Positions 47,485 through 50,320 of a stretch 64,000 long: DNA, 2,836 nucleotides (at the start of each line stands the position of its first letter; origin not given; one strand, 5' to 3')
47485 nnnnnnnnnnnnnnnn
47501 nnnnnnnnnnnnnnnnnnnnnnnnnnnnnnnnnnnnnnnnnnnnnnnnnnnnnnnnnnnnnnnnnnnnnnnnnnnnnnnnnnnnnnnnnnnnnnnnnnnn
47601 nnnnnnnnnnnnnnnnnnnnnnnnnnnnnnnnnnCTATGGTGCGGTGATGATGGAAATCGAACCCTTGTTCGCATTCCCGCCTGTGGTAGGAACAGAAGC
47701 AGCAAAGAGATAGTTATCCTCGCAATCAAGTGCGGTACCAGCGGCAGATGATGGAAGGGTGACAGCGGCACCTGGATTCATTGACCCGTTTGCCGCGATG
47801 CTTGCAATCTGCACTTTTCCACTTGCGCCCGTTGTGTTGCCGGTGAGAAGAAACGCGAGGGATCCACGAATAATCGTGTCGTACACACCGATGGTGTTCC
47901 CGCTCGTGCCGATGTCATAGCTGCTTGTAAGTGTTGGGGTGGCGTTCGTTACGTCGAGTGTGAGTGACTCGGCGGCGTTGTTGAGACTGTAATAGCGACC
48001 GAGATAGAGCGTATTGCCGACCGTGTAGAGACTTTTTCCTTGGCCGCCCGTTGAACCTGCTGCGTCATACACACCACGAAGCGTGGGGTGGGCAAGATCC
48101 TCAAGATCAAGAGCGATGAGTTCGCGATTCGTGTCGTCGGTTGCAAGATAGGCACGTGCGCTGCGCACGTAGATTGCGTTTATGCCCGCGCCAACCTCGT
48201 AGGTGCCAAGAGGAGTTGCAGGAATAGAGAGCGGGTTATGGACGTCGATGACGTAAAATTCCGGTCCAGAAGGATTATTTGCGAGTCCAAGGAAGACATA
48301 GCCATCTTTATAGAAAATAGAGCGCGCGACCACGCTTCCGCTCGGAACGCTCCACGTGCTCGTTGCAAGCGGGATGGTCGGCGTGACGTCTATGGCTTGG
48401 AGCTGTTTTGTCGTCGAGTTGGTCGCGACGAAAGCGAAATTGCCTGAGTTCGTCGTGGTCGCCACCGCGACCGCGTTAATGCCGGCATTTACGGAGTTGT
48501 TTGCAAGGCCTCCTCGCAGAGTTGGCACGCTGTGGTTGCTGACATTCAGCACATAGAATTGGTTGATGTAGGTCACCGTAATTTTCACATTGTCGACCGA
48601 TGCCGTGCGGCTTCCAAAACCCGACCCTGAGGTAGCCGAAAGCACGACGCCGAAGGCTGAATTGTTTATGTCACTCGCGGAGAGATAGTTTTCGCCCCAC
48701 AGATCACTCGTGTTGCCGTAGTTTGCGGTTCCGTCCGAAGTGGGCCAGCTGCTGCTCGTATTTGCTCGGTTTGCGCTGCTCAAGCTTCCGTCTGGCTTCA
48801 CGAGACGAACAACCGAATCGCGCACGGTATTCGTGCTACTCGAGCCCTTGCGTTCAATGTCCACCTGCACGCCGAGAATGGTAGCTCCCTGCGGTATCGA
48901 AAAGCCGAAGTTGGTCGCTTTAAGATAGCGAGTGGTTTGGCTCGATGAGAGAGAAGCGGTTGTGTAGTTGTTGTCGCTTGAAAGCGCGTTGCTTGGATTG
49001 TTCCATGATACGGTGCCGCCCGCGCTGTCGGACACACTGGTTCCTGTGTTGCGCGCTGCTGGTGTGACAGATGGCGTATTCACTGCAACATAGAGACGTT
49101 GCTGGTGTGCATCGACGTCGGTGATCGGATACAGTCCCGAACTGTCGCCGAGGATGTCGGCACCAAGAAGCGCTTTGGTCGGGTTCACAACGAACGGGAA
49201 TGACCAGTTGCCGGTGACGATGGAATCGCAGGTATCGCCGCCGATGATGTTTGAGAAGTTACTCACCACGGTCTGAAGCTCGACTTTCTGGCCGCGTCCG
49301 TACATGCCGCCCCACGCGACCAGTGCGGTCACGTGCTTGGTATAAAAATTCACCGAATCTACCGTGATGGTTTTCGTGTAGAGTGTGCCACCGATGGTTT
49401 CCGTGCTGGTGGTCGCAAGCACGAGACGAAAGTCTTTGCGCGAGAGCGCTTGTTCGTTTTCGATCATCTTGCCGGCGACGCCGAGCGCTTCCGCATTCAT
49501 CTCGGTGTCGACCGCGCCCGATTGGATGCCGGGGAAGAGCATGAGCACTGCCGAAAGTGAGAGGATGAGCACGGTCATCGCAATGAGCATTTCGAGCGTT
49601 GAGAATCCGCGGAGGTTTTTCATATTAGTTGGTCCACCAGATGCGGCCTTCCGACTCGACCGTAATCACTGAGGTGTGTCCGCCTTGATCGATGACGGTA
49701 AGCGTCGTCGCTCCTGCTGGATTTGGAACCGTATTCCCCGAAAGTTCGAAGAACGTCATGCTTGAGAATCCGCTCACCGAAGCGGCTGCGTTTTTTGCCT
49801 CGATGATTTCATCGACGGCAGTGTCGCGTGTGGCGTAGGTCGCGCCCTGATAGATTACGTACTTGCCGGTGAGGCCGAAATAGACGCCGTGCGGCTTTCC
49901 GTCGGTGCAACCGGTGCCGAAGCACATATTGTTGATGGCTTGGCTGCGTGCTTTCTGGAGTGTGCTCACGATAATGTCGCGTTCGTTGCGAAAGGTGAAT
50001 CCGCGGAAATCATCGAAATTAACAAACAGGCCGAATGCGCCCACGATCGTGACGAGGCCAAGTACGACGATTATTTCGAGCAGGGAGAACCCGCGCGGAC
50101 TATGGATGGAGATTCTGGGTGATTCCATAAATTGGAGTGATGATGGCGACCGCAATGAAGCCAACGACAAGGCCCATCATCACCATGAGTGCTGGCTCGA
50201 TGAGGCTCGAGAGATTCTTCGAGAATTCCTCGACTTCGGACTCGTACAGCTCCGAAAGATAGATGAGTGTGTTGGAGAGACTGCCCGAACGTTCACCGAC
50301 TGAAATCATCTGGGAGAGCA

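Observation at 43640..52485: Compact type IV pilus operon with five prepilins, two of them giant, with vWA/MIDAS, a reiterated module and an LVIVD-like propeller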

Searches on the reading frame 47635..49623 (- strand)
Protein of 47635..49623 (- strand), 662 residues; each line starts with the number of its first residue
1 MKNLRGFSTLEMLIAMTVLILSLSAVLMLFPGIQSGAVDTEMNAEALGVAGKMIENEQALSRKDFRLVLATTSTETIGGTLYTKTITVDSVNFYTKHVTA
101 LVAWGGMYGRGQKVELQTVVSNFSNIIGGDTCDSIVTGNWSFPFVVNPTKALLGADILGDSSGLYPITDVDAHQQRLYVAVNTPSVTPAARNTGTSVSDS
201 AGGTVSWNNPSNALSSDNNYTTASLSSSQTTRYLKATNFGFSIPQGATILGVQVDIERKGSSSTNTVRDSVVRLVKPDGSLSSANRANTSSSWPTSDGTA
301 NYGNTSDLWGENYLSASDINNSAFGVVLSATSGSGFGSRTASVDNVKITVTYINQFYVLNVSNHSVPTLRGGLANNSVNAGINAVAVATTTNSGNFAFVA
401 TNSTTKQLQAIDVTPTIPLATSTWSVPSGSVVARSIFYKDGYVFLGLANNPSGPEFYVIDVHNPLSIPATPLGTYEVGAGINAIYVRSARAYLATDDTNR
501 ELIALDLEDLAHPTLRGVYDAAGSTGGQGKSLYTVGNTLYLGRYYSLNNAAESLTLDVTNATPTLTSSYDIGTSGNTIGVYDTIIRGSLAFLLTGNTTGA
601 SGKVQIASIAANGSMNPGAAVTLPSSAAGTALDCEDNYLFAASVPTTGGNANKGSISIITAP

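Call 3: search_protein_families(library=pfam, proteins=[window:47635-49623:-], max_evalue=0.1)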
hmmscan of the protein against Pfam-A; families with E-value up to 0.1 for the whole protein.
window:47635-49623:- (662 aa): 1 family
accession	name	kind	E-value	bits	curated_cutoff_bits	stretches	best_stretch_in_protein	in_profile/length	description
PF08309.17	LVIVD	-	0.00067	19.4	20.2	0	393-402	10-19/42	LVIVD repeat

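Call 4: search_protein_families(library=ncbifam, proteins=[window:47635-49623:-], max_evalue=0.1)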
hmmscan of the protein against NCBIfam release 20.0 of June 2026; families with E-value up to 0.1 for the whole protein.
window:47635-49623:- (662 aa): 1 family
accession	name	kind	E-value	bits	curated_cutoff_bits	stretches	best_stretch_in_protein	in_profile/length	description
NF041013.1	T4P_ComGE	equivalog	1.1e-05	25.4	49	1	2-58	1-57/83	competence type IV pilus minor pilin ComGE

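Call 12: find_homologous_proteins(query=window:47635-49623:-, max_evalue=0.001)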
Query window:47635-49623:- (662 aa): 133 proteins with E <= 0.001 among 8000 candidates; the best 120 are listed.
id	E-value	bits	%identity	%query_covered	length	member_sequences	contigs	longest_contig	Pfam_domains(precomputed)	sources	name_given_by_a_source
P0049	0.0e+0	1419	100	100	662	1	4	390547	-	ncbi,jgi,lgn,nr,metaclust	ncbi:MAG: Autotransporter adhesin [Parcubacteria bacterium C7867-001]|nr:MAG: Autotransporter adhesi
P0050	1.5e-223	762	56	100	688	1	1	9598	PF08309.18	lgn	-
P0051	2.2e-211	722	55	99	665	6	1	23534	PF08309.18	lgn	-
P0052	3.5e-211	721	53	100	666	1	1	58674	PF08309.18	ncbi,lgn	-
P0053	1.4e-210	719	54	100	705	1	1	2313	-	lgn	-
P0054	4.5e-207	708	54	98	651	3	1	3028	PF08309.18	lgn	-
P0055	1.7e-205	702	53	99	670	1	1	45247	PF08309.18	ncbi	-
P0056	2.3e-205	702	53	98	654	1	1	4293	-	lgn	-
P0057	2.8e-202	692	52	100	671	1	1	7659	PF08309.18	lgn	-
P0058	2.4e-201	689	52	99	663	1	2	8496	PF08309.18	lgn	-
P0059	2.8e-199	682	52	98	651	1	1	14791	-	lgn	-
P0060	2.6e-195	669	51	99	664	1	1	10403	-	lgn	-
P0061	3.6e-194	665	51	99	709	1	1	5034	-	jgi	jgi:type II secretory pathway pseudopilin PulG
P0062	9.6e-193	660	52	99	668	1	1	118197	-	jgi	jgi:type II secretory pathway pseudopilin PulG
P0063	8.2e-192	657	51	100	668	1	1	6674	-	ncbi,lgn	-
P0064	1.4e-187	643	49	100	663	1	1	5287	PF08309.18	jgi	jgi:hypothetical protein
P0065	1.2e-181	624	48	100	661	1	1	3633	PF08309.18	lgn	-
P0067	3.8e-180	619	49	100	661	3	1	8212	PF08309.18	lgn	-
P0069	3.4e-175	602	47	100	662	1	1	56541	PF08309.18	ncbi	-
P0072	1.2e-169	584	48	99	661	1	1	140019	PF08309.18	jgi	jgi:Tfp pilus assembly protein PilV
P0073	3.7e-166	572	49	99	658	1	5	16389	PF08309.18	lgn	-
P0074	1.9e-163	563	47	99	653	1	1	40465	PF08309.18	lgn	-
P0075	1.4e-162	561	47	99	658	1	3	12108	PF08309.18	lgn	-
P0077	1.9e-160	554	48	99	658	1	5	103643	PF08309.18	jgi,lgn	-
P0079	3.8e-159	549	47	100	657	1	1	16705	PF08309.18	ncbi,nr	ncbi:prepilin-type N-terminal cleavage/methylation domain-containing protein [bacterium]|nr:prepilin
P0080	1.3e-155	538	46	99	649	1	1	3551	PF08309.18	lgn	-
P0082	1.9e-152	527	47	97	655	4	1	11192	PF08309.18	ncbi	-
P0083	5.2e-145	503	45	99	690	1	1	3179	PF08309.18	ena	-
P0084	1.7e-140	488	45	97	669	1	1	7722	PF08309.18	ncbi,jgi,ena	jgi:prepilin-type N-terminal cleavage/methylation domain-containing protein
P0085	9.3e-140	485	44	99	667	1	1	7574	PF08309.18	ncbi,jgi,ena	jgi:type II secretory pathway pseudopilin PulG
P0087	2.5e-137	477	44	99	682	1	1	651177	PF08309.18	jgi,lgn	jgi:hypothetical protein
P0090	3.6e-132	460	41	99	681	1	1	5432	PF08309.18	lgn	-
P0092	4.9e-130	453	44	97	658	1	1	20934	PF08309.18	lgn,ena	-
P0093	5.0e-125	437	41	99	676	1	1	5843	PF08309.18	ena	-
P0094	1.4e-124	435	43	98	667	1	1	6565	PF08309.18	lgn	-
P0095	3.0e-123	431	41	99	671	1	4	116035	PF08309.18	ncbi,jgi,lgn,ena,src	ncbi:MAG TPA: hypothetical protein VJC14_03170 [Candidatus Paceibacterota bacterium]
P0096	4.9e-122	427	41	99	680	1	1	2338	PF08309.18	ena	-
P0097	9.0e-121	422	40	97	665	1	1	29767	PF08309.18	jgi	jgi:LVIVD repeat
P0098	5.2e-118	413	39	99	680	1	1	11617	PF08309.18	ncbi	-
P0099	3.6e-115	404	41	99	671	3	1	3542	PF08309.18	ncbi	-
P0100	1.9e-112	395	44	79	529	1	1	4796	PF08309.18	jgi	jgi:hypothetical protein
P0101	8.1e-110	386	39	100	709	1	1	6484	PF07963.18,PF08309.18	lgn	-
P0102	1.7e-96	342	50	59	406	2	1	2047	PF08309.18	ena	-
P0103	1.5e-93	333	40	46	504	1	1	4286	PF08309.18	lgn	-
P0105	9.3e-86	307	37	46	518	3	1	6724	PF08309.18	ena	-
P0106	6.6e-82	294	40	46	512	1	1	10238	PF08309.18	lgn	-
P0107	3.1e-80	289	37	44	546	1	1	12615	PF08309.18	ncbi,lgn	-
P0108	2.5e-78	282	39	46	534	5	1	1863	PF08309.18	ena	-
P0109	5.0e-78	281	39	46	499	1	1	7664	PF08309.18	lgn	-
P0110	7.5e-76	274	38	46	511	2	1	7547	PF08309.18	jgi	-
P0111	8.3e-73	264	49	27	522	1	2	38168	PF08309.18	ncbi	-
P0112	1.1e-69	254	37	46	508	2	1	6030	PF08309.18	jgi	jgi:Tfp pilus assembly protein PilV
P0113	2.2e-69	253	37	51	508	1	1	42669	PF08309.18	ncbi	-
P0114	3.5e-69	252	39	46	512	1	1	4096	PF08309.18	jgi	-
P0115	1.3e-68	250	43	27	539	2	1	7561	PF08309.18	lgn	-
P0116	8.1e-68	248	41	31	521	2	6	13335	PF08309.18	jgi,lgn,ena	-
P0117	1.7e-66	243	36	46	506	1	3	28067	PF08309.18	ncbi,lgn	-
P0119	6.0e-65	238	45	27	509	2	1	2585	PF08309.18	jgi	jgi:hypothetical protein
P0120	8.2e-65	238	35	51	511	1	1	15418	PF08309.18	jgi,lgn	-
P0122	3.1e-63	232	43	28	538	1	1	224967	PF08309.18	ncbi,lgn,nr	ncbi:MAG: hypothetical protein NT012_03275 [Candidatus Nealsonbacteria bacterium]|nr:hypothetical pr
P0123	1.4e-62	230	45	27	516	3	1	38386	PF08309.18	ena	-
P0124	3.2e-61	226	42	27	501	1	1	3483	PF08309.18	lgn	-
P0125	4.4e-61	225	39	44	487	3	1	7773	PF08309.18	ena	-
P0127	5.5e-60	222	45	28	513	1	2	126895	PF08309.18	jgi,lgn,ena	jgi:type II secretory pathway pseudopilin PulG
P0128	1.3e-59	221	38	49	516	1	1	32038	PF08309.18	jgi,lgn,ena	-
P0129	2.4e-59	220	41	27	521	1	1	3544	PF08309.18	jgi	jgi:Tfp pilus assembly protein PilV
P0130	3.0e-59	219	36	46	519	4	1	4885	PF08309.18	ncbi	-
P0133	6.4e-59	218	48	27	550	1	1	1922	PF08309.18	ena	-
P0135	1.6e-58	217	45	28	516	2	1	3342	PF08309.18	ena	-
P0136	3.7e-58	216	36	44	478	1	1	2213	PF08309.18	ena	-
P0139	1.6e-52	197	42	33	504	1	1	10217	PF08309.18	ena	-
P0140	4.0e-50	189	36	46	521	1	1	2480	PF08309.18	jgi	jgi:Tfp pilus assembly protein PilV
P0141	6.3e-50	189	43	27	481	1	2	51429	PF08309.18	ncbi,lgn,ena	ncbi:MAG: hypothetical protein AAB573_04720 [Patescibacteria group bacterium]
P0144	4.0e-43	166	36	41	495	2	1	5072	PF08309.18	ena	-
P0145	3.1e-33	133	30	46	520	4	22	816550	PF08309.18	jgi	jgi:hypothetical protein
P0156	4.4e-24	103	32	32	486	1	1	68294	PF08309.18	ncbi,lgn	-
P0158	6.9e-23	99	28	43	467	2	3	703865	PF07963.18,PF08309.18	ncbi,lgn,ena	ncbi:MAG: prepilin-type N-terminal cleavage/methylation domain-containing protein [Patescibacteria g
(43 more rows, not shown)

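Call 19: predict_structure(alignment_id=A1)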
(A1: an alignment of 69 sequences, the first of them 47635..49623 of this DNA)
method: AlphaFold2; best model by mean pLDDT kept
length: 662 residues; sequences in the alignment: 69
mean_pLDDT: 92.6   pTM: 0.88
mean pLDDT of the five models: 92.6, 92.1, 91.5, 90.7, 90.4
residues with pLDDT >= 90: 542; 70-90: 95; 50-70: 21; < 50: 4
segments of 3 or more residues with pLDDT < 50: 1-4
pLDDT, mean of each block of 10 residues (from residue 1): 55 86 78 72 92 95 92 92 95 94 83 93 77 91 92 94 96 96 96 98 97 97 97 98 95 98 96 97 96 97 96 94 98 94 98 97 95 91 94 91 97 94 91 96 97 96 96 97 96 95 97 97 75 96 83 95 94 88 96 88 94 92 92 96 93 96 95
secondary structure, 60 per line:
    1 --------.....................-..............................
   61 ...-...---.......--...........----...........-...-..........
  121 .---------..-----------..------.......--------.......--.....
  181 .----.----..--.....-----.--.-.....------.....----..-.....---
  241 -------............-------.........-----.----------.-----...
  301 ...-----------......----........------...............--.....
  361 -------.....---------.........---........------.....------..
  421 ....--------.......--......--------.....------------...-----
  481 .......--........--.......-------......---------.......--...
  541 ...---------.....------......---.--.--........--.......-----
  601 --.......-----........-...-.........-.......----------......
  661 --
elements in order: H9-29 H31-63 E71-77 E80-90 E95-105 E111-121 H153-158 E167-173 E176-181 E195-199 H210-213 E221-225 E233-237 E248-259 E267-275 E298-303 H316-320 E325-332 E339-353 E356-360 E368-372 E382-390 E394-401 E408-412 E419-424 E433-439 E442-447 E456-460 E473-475 E481-487 E490-497 E500-506 E514-519 E529-535 E538-543 E553-557 E564-569 E579-586 E589-595 E603-609 E615-622 E628-636 E638-644 E655-660

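Call 23: fold_search(model_id=the predicted structure, library=pdb)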
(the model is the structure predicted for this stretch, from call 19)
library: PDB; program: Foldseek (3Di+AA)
matches with E <= 10: 814; with E <= 0.001: 81
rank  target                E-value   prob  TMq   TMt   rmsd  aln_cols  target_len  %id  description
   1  6jp6_A                4.4e-07  1.00  0.28  0.20  30.6       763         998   10  The X-ray structure of yeast tRNA methyltransferase complex of Trm7 and Trm734 essential for 2'-O-methylation at the f (released 2019-10-02)
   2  4i79_B                5.7e-07  1.00  0.31  0.60   6.1       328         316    9  Crystal structure of human NUP43 (released 2013-02-27)
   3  7nri_B                1.1e-06  1.00  0.22  0.36   8.8       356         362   11  Structure of the darobactin-bound E. coli BAM complex (BamABCDE) (released 2021-04-21)
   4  9cnx_B                2.1e-06  1.00  0.28  0.48   8.8       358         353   12  CryoEM structure of BAM in complex with the PTB1 closed-state inhibitor (in DDM detergent) (released 2024-12-25)
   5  7b9c_A                2.1e-06  1.00  0.25  0.20  30.3       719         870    8  Structure of a minimal SF3B core in complex with spliceostatin A (form I) (released 2021-08-04)
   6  4uuy_A                4.0e-06  1.00  0.22  0.40   7.8       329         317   11  Structural Identification of the Vps18 beta-propeller reveals a critical role in the HOPS complex stability and functi (released 2014-10-29)
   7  9dmw_C                6.9e-06  1.00  0.31  0.55   7.6       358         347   11  CryoEM structures of yeast cytoplasmic dynein in the presence of ATP and Lis1. (released 2025-06-04)
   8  9fqr_H8               6.9e-06  1.00  0.30  0.14  24.9       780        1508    9  96-nm repeat of axonemal doublet microtubules from bovine sperm (released 2025-03-26)
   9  9co0_B                7.9e-06  1.00  0.31  0.56   4.9       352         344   12  CryoEM structure of BAM in complex with the PTB2 open-state inhibitor (in SMA nanodisc) (released 2024-12-25)
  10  4uuy_B                7.9e-06  1.00  0.23  0.40   7.6       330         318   11  Structural Identification of the Vps18 beta-propeller reveals a critical role in the HOPS complex stability and functi (released 2014-10-29)
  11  9dld_C                8.3e-06  1.00  0.30  0.53   9.5       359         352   12  CryoEM structures of yeast cytoplasmic dynein in the presence of ATP and Lis1. (released 2025-05-28)
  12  6u42_5L               9.6e-06  1.00  0.24  0.26  24.0       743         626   10  Natively decorated ciliary doublet microtubule (released 2019-11-13)
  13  9g33_JC               1.2e-05  1.00  0.32  0.57   4.8       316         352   12  Stalled 90S - Utp23-Krr1-deltaC3 (released 2025-06-18)
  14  8h93_B                1.4e-05  1.00  0.30  0.51   6.6       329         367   12  Structure of dimeric mouse SCMC core complex (released 2024-01-10)
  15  7klj_A                1.6e-05  1.00  0.32  0.60   4.9       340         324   12  Crystal structure of the WD-repeat domain of human KIF21A (released 2020-12-16)
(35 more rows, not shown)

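Call 42: search_solved_structures(query=A1, max_evalue=1)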
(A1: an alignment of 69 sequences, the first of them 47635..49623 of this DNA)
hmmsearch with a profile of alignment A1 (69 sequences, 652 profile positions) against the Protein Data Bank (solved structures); distinct sequences matched with E-value up to 1: 1.
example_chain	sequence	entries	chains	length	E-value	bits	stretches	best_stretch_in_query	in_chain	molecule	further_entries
6vqw_A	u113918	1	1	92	0.051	15.1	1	27-79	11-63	AcrF8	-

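Call 67: search_protein_families(library=pfam, alignment_id=A1, max_evalue=0.01)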
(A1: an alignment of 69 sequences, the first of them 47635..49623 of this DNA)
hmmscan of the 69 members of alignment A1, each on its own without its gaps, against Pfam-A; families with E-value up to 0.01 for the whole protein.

A. member 1, window:47635-49623:- (662 aa): 1 family
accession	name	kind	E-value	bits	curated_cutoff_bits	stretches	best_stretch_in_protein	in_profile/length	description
PF08309.17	LVIVD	-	0.00067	19.4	20.2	0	393-402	10-19/42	LVIVD repeat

B. families by the number of members that match (of 69 scanned): 6 families
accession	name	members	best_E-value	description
PF08309.17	LVIVD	64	2.3e-20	LVIVD repeat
PF07963.17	N_methyl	11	1.7e-06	Prokaryotic N-terminal methylation motif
PF09826.15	Beta_propel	2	6.8e-05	Beta propeller domain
PF11773.13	ComGE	2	0.00046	Competence system putative prepilin ComGE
PF20430.3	Eplus_motif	1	0.006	E+ motif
PF23199.1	DUF7060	1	0.0093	Domain of unknown function (DUF7060)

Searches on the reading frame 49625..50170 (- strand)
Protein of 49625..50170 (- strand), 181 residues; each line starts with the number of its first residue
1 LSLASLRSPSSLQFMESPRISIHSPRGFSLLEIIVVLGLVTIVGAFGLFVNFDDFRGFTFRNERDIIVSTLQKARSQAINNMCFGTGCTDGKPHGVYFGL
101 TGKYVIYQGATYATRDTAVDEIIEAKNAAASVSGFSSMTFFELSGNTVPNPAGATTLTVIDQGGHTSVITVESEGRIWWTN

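Call 3: search_protein_families(library=pfam, proteins=[window:49625-50170:-], max_evalue=0.1)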
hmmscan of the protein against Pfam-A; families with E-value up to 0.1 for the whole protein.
window:49625-50170:- (181 aa): 2 families
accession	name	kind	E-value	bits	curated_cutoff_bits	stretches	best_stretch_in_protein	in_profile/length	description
PF07963.17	N_methyl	-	0.0005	20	21.2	1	26-46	5-25/27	Prokaryotic N-terminal methylation motif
PF12019.13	GspH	-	0.0038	18.2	21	1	67-172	5-105/108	Type II transport protein GspH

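Call 4: search_protein_families(library=ncbifam, proteins=[window:49625-50170:-], max_evalue=0.1)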
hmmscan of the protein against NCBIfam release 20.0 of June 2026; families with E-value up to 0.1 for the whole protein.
window:49625-50170:- (181 aa): 6 families
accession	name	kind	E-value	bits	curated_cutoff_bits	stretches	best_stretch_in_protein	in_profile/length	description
NF047827.1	T3SSXpsH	equivalog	6.5e-05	22.8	160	1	26-80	1-55/145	type II secretion system protein XpsH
TIGR02532.1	IV_pilin_GFxxxE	domain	0.00039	20.1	16.3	1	26-48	2-24/24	prepilin-type N-terminal cleavage/methylation domain-containing protein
NF007800.0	PRK10506.1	equivalog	0.0011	18.8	158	1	22-49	5-32/163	prepilin peptidase-dependent protein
TIGR01708.2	typeII_sec_gspH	equivalog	0.0031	17.5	80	1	26-50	2-26/169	type II secretion system minor pseudopilin GspH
NF007862.0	PRK10574.1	equivalog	0.02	15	138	1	25-48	4-27/145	prepilin peptidase-dependent pilin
NF046020.1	HisKinCckABruc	equivalog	0.098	10.4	1000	0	33-130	53-141/868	cell cycle histidine kinase CckA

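Call 63: search_solved_structures(query=A4, max_evalue=5)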
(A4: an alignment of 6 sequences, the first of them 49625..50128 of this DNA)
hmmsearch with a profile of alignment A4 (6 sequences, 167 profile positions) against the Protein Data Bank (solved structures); distinct sequences matched with E-value up to 5: 12.
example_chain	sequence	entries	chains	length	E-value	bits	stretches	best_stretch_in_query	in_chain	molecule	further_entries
9egp_A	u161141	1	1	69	0.00049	22.9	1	9-48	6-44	Geopilin domain 1 protein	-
7tgg_A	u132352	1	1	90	0.0038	20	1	9-47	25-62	Geopilin domain 1 protein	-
9laa_A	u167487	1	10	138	0.0058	19.4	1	1-34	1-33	Type IV pilin protein PilA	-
8pfb_G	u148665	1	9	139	0.0063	19.3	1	14-59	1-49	Type IV pilin PilE1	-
6gv9_A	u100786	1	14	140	0.43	13.3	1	14-34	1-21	Prepilin peptidase-dependent protein D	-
9lab_B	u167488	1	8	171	0.61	12.8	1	10-31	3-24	MSHA major pilin subunit MshA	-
2m7g_A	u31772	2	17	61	0.73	12.5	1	14-48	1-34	Geopilin domain 1 protein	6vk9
8p3b_A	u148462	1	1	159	0.8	12.4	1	14-50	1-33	Fimbrial protein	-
5kua_A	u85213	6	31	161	0.82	12.4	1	14-51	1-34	pilin | Neisseria meningitidis PilE variant SB-GATDH | Neisseria meningitidis PilE, SB-DATDH variant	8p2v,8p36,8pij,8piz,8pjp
2hi2_A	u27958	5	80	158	0.96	12.2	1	14-49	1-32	Fimbrial protein | PilA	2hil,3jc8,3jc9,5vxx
1ay2_A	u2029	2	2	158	1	12.1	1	14-48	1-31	TYPE 4 PILIN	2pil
8tum_e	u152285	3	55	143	1.9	11.2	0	14-52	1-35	Type IV major pilin protein PilA | Pilin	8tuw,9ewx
